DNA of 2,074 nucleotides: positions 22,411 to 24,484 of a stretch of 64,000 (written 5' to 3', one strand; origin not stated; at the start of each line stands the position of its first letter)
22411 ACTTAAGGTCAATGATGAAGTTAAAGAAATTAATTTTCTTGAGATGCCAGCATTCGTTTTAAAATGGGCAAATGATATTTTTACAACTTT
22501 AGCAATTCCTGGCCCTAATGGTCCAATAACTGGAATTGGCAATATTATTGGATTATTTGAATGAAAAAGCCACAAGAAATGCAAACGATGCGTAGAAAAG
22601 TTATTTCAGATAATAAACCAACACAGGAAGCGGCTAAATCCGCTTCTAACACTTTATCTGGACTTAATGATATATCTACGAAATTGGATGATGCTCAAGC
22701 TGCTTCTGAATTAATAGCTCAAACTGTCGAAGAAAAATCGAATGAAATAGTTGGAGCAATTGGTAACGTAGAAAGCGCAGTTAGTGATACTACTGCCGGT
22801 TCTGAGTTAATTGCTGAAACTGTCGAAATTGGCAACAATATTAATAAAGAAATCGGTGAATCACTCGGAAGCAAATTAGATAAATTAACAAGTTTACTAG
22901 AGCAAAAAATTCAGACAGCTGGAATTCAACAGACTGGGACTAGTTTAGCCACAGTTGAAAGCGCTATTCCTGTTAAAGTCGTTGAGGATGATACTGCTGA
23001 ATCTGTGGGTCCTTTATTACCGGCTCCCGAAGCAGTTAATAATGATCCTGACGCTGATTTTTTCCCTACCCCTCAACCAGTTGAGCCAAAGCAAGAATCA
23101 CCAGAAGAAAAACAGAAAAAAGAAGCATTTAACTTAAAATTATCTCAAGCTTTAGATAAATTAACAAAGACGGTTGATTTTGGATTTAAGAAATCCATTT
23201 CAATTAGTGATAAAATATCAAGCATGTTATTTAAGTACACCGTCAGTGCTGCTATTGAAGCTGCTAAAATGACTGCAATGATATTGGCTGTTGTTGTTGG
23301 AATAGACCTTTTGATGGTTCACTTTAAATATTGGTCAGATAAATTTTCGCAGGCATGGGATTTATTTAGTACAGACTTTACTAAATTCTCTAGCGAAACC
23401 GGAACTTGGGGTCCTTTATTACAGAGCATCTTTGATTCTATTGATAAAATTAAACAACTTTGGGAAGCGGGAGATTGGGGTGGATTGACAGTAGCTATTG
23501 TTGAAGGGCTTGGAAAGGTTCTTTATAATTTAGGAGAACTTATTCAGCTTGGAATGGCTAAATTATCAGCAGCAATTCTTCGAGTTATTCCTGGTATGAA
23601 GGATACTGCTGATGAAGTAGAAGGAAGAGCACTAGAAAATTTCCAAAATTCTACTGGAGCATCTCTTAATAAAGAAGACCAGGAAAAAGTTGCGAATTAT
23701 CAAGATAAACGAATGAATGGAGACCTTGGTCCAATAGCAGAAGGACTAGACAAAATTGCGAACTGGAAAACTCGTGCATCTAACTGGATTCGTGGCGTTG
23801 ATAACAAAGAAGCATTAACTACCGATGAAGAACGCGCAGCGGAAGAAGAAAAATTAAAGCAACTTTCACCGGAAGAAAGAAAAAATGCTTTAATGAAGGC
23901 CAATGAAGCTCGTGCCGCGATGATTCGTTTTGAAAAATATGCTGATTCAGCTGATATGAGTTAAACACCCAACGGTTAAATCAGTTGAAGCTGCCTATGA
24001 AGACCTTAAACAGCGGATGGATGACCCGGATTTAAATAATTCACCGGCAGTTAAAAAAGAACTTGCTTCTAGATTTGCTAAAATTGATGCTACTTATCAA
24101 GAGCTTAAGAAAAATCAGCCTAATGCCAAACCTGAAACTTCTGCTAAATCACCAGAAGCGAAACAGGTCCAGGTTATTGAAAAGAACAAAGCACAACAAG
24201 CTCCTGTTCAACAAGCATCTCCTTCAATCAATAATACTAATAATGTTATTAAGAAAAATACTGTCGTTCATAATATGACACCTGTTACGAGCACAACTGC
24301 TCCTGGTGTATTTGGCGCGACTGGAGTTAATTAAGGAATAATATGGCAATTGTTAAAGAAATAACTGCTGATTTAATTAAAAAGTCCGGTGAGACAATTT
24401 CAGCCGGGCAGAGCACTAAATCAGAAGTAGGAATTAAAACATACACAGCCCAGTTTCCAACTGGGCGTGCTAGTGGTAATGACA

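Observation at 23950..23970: Single-nucleotide frameshift splits essential gene 29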

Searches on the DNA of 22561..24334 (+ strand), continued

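Call 54: search_dna_similar(query=window:22561-24334:+, collection=phages, mode=near, max_rows=60, rows=spread)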
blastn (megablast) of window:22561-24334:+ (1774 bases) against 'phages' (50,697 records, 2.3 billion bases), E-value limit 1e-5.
Records with a match: 501; places in all: 504; records where one place covers at least 80% of the query: 499.
Best place of each record, by identity: >=99% 1; 95-99% 108; 90-95% 392.
By first word of the organism name: Escherichia 342; Shigella 62; Enterobacteria 35; Yersinia 24; Salmonella 11; Tequatrovirus 10; Citrobacter 6; Pseudomonas 2; Serratia 2; Phage 2; and 4 more.
By host as written in the record: Escherichia coli 159; - 72; Escherichia coli B 24; Shigella sp. 19; Yersinia pseudotuberculosis 14; Escherichia coli K-12 12; Shigella flexneri 10; Escherichia coli O157:H7 9; and 105 more.
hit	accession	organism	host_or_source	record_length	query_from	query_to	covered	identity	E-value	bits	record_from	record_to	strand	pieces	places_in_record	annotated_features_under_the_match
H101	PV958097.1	Escherichia phage T2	Escherichia coli K-12 BW25113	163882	1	1774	100%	97.5%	0e+0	3025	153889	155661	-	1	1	baseplate hub subunit and tail length protein | baseplate hub distal subunit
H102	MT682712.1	Escherichia phage vB_EcoM_F1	poultry farm sewage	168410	1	1774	100%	96.1%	0e+0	2887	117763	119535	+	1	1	baseplate hub (x2)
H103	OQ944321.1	Escherichia phage GADU22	Escherichia coli str. K-12 substr. DH10B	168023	1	1774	100%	95.8%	0e+0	2865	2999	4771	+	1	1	baseplate hub subunit tail length determinator | baseplate hub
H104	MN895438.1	Escherichia phage teqdroes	Escherichia coli MG1655 K-12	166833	1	1774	100%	95.8%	0e+0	2859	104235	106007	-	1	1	baseplate hub subunit tail length determinator | baseplate hub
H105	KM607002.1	Enterobacteria phage RB55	Escherichia coli B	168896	1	1774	100%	95.7%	0e+0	2854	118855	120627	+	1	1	baseplate hub subunit tail length determinator | baseplate hub distal subunit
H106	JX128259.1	Escherichia phage ECML-134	Escherichia coli O157:H7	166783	1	1774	100%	95.7%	0e+0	2848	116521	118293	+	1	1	baseplate hub protein (x2)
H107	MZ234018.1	Escherichia phage vB_EcoM-101117BS1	Escherichia coli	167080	1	1774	100%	95.6%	0e+0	2843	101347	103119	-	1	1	baseplate hub (x2)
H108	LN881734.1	Escherichia phage slur11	Escherichia coli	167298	1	1774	100%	95.5%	0e+0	2837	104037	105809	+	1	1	hypothetical protein | Baseplate hub distal subunit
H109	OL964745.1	Escherichia phage T4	-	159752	1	1774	100%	95.5%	0e+0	2835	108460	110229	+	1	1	baseplate hub subunit, tail length determinator | baseplate distal hub subunit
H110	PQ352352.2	Escherichia phage vB_EcoM_PTE-Eco15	Escherichia coli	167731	1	1774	100%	95.4%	0e+0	2820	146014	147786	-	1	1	baseplate hub (x2)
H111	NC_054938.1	Serratia phage PhiZZ30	Serratia sp. ATCC 39006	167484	1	1774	100%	95.3%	0e+0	2809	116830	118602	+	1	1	baseplate hub subunit and tail length | baseplate hub distal subunit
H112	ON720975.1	Salmonella phage GRNsp7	Salmonella enterica subsp. enterica ...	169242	1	1774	100%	95.2%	0e+0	2798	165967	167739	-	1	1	baseplate hub (x2)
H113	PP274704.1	Escherichia phage ECp13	Escherichia coli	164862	1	1774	100%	95.1%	0e+0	2793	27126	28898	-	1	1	hypothetical protein | baseplate hub assembly protein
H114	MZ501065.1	Escherichia phage FelixPlatter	Escherichia coli K-12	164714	1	1774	100%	95.0%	0e+0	2782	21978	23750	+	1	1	baseplate hub subunit | baseplate hub distal subunit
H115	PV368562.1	Salmonella phage vB_Sen_BCPSen_003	Salmonella enterica subsp. enterica ...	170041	1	1774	100%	94.9%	0e+0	2771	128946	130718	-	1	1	hypothetical protein (x2)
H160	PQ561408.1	phage Ec2-ASingh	-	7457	1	60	3%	100.0%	8e-22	111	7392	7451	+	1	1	record has no annotation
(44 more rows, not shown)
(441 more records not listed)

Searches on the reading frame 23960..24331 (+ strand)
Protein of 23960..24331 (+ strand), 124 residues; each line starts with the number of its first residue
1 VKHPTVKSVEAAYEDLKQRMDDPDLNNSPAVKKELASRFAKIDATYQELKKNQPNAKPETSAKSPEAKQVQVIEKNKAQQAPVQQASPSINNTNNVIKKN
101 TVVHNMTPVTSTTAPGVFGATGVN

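Call 24: search_protein_families(library=pfam, proteins=[window:23960-24331:+], max_evalue=0.01)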
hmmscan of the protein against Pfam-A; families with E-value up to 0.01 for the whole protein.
window:23960-24331:+ (124 aa): 2 families
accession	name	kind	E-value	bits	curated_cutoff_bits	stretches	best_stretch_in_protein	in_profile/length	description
PF25671.1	T4_Tape_measure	-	2.5e-75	254.7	27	1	2-124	468-590/590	Phage T4-tail tape measure protein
PF03521.19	Kv2channel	-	0.0082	16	25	1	7-96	36-123/288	Kv2 voltage-gated K+ channel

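Call 44: find_homologous_proteins(query=window:23960-24331:+, max_evalue=0.00001)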
Query window:23960-24331:+ (124 aa): 2 proteins with E <= 0.00001 among 6 candidates.
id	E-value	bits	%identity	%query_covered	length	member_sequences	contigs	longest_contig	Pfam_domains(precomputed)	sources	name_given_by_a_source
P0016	1.1e-25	108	65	75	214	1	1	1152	PF25671.2,PF00005.34,PF13555.13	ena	-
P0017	1.2e-21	95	69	62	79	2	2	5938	PF25671.2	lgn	-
